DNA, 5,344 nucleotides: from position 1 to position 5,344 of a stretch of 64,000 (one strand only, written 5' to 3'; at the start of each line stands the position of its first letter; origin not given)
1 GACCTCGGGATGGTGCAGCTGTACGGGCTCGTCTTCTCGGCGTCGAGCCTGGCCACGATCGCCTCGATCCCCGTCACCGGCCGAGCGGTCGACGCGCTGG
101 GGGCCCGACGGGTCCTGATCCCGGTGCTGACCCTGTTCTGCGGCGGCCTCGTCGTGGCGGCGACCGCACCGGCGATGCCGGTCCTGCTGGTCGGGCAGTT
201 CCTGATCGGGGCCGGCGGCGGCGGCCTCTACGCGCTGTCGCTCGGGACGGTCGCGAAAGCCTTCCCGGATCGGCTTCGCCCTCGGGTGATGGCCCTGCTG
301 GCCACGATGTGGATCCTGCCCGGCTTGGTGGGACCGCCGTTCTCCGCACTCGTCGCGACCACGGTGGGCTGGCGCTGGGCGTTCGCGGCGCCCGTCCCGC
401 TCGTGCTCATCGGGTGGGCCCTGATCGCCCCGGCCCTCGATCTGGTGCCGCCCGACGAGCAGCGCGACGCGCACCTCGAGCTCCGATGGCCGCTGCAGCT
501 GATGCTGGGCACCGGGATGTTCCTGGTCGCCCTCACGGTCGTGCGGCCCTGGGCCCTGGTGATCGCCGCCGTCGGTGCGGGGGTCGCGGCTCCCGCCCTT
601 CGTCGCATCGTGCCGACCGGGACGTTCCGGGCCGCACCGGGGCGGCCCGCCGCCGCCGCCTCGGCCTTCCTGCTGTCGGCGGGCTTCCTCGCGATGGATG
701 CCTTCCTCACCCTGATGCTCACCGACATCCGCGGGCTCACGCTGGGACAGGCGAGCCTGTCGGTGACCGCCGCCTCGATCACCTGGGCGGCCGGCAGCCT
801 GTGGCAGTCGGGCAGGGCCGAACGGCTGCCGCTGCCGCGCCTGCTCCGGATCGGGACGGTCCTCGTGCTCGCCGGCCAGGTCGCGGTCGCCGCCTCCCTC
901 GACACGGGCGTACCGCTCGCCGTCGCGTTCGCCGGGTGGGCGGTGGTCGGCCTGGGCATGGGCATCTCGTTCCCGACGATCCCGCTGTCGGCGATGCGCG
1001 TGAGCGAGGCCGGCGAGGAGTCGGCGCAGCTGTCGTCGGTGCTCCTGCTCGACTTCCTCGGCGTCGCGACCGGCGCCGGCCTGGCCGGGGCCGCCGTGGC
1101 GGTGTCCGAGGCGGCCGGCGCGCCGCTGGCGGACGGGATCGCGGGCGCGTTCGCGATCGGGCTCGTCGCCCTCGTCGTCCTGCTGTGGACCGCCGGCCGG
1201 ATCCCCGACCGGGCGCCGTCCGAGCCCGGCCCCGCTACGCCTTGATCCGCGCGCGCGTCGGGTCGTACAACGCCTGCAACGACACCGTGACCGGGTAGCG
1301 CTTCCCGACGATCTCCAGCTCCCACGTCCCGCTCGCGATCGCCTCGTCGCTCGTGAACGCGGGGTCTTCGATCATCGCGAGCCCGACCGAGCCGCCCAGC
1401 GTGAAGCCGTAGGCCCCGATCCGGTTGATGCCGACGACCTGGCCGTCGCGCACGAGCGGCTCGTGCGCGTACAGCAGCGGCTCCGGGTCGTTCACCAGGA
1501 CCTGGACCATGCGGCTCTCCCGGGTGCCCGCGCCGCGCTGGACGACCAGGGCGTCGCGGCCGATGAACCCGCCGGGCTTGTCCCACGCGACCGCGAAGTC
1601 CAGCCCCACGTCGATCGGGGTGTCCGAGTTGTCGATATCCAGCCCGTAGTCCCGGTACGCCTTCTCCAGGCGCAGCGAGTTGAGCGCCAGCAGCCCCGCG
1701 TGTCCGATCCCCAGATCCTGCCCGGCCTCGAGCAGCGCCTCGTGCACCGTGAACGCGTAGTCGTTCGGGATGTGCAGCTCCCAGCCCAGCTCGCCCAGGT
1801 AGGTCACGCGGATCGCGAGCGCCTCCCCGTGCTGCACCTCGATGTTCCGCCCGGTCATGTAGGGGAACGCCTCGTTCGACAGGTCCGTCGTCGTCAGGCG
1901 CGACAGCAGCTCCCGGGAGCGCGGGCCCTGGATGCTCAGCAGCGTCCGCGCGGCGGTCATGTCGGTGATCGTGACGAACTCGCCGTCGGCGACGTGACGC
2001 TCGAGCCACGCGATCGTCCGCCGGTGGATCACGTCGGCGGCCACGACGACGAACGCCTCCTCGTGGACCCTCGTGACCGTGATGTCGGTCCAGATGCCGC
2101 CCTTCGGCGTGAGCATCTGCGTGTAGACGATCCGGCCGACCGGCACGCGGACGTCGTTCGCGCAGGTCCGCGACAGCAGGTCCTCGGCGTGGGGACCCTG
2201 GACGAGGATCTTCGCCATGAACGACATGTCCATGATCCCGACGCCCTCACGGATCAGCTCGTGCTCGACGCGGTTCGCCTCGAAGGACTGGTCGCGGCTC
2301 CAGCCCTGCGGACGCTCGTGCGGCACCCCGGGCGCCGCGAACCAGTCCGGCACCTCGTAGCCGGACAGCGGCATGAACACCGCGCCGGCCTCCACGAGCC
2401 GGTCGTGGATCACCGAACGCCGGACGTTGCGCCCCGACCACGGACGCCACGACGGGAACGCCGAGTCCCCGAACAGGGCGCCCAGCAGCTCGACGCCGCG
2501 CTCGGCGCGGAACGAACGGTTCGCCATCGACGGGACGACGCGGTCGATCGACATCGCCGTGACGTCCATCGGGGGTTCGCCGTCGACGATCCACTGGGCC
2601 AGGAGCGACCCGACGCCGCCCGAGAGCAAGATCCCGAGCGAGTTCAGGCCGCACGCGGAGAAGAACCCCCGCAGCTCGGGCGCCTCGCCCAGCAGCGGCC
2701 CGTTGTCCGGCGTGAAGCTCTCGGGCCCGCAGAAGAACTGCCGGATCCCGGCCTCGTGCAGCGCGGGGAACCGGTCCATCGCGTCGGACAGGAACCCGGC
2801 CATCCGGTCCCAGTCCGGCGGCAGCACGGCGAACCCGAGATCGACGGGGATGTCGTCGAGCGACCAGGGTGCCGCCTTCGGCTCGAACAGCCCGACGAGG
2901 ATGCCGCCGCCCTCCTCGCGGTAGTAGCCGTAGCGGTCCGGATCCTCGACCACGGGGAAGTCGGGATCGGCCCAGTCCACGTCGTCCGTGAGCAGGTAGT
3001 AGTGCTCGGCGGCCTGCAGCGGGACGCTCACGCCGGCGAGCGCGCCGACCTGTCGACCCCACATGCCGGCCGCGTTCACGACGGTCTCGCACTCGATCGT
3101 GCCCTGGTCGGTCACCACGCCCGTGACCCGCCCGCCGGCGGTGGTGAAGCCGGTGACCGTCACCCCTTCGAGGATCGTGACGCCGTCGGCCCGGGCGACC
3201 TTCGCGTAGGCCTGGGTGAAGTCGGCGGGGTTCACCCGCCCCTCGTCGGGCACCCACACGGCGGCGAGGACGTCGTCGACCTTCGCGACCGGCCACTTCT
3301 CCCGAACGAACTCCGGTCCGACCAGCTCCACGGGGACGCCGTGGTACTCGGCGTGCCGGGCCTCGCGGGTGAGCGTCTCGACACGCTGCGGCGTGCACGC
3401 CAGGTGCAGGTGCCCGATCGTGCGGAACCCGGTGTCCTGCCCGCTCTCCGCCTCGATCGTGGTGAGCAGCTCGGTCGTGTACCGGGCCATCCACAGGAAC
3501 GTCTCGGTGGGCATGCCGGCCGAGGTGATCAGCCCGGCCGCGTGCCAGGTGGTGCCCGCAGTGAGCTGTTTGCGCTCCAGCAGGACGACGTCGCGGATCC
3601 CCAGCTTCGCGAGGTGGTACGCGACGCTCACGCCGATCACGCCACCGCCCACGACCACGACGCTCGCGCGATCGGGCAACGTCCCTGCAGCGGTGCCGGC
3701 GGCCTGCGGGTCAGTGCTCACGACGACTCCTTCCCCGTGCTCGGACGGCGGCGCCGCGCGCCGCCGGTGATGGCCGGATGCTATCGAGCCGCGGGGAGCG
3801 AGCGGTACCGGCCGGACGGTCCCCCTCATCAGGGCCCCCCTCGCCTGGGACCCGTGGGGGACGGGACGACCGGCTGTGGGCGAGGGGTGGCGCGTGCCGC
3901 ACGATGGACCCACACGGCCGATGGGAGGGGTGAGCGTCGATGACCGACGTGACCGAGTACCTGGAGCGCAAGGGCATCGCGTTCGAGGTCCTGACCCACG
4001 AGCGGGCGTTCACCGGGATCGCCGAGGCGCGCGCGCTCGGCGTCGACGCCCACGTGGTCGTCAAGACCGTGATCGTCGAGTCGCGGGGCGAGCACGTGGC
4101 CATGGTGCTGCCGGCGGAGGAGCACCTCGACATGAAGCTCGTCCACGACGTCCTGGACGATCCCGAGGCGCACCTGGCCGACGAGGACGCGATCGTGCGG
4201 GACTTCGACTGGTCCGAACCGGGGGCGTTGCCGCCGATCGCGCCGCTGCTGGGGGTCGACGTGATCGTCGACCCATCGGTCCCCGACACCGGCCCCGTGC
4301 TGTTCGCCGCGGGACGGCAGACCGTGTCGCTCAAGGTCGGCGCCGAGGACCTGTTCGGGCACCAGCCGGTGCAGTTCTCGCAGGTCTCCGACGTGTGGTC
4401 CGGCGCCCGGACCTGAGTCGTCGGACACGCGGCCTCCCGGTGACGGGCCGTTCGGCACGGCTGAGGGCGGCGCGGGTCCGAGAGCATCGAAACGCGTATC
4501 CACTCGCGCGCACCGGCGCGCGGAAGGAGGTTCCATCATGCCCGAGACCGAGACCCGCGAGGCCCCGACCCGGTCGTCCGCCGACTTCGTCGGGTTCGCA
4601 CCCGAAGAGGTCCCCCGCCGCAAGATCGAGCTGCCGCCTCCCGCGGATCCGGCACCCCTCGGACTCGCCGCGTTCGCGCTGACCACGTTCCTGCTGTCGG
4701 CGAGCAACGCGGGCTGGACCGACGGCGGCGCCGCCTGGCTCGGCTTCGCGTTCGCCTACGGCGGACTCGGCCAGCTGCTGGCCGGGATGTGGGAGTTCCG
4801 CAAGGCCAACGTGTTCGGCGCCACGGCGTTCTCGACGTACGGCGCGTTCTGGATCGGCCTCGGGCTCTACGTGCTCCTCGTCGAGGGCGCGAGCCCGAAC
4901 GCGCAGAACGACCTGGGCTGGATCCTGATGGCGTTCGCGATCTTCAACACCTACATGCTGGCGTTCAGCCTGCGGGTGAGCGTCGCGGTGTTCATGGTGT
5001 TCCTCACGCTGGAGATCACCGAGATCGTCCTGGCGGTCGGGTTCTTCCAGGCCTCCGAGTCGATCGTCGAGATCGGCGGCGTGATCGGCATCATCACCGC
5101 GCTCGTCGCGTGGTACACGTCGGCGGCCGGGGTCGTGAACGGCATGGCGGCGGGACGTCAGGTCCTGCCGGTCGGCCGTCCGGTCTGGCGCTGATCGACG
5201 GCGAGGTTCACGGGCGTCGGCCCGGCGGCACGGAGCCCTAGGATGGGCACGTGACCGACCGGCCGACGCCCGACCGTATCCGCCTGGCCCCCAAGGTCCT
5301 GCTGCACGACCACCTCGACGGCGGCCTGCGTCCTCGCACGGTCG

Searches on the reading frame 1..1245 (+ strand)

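Call 28: search_protein_families(library=pfam, proteins=[window:1-1245:+], max_evalue=0.0001)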
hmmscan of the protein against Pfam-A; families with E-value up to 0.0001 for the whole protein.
window:1-1245:+ (414 aa): 2 families
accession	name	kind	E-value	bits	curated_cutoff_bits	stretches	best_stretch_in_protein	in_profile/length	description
PF07690.21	MFS_1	-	4.2e-30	105.3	33.4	1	6-354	32-342/347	Major Facilitator Superfamily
PF00083.30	Sugar_tr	-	6.5e-08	32.3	22.3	1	7-137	47-185/452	Sugar (and other) transporter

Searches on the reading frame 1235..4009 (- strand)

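Call 28: search_protein_families(library=pfam, proteins=[window:1235-4009:-], max_evalue=0.0001)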
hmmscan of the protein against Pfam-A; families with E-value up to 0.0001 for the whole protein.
window:1235-4009:- (924 aa): 9 families
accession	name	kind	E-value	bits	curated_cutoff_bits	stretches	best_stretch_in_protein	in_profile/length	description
PF01571.26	GCV_T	-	5.4e-74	249.1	25.6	1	535-806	2-255/255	Aminomethyltransferase folate-binding domain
PF01266.30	DAO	-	1.6e-73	248.7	27.9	1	117-473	2-353/353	FAD dependent oxidoreductase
PF08669.17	GCV_T_C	-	2.4e-14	53.4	25.9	1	833-916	2-80/80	Glycine cleavage T-protein C-terminal barrel domain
PF07992.20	Pyr_redox_2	-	1.2e-11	45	26.1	1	76-147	105-174/291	Pyridine nucleotide-disulphide oxidoreductase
PF16350.10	FAO_M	-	2.3e-07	31.3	27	1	476-532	1-56/56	FAD dependent oxidoreductase central domain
PF13738.12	Pyr_redox_3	-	4.5e-07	29.8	30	0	118-151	1-34/305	Pyridine nucleotide-disulphide oxidoreductase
PF00070.33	Pyr_redox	-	3.6e-06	27.8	22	0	116-147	1-31/82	Pyridine nucleotide-disulphide oxidoreductase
PF00890.30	FAD_binding_2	-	6.1e-06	26.1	20.4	1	117-319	2-206/414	FAD binding domain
PF01494.25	FAD_binding_3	-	2.8e-05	24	22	0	115-154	2-40/349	FAD binding domain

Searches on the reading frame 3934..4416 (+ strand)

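Call 28: search_protein_families(library=pfam, proteins=[window:3934-4416:+], max_evalue=0.0001)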
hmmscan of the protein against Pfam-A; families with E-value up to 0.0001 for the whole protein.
window:3934-4416:+ (160 aa): 1 family
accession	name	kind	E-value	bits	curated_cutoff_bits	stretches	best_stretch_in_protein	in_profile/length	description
PF04073.20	tRNA_edit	-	1.7e-19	70.5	25.5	1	22-140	1-120/123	Aminoacyl-tRNA editing domain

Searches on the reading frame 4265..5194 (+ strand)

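Call 28: search_protein_families(library=pfam, proteins=[window:4265-5194:+], max_evalue=0.0001)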
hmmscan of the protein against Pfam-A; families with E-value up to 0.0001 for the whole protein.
window:4265-5194:+ (309 aa): 1 family
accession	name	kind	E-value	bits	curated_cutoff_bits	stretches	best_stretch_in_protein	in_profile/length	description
PF01184.24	Gpr1_Fun34_YaaH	-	4.9e-43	147.6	25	1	127-292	18-192/207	GPR1/FUN34/yaaH family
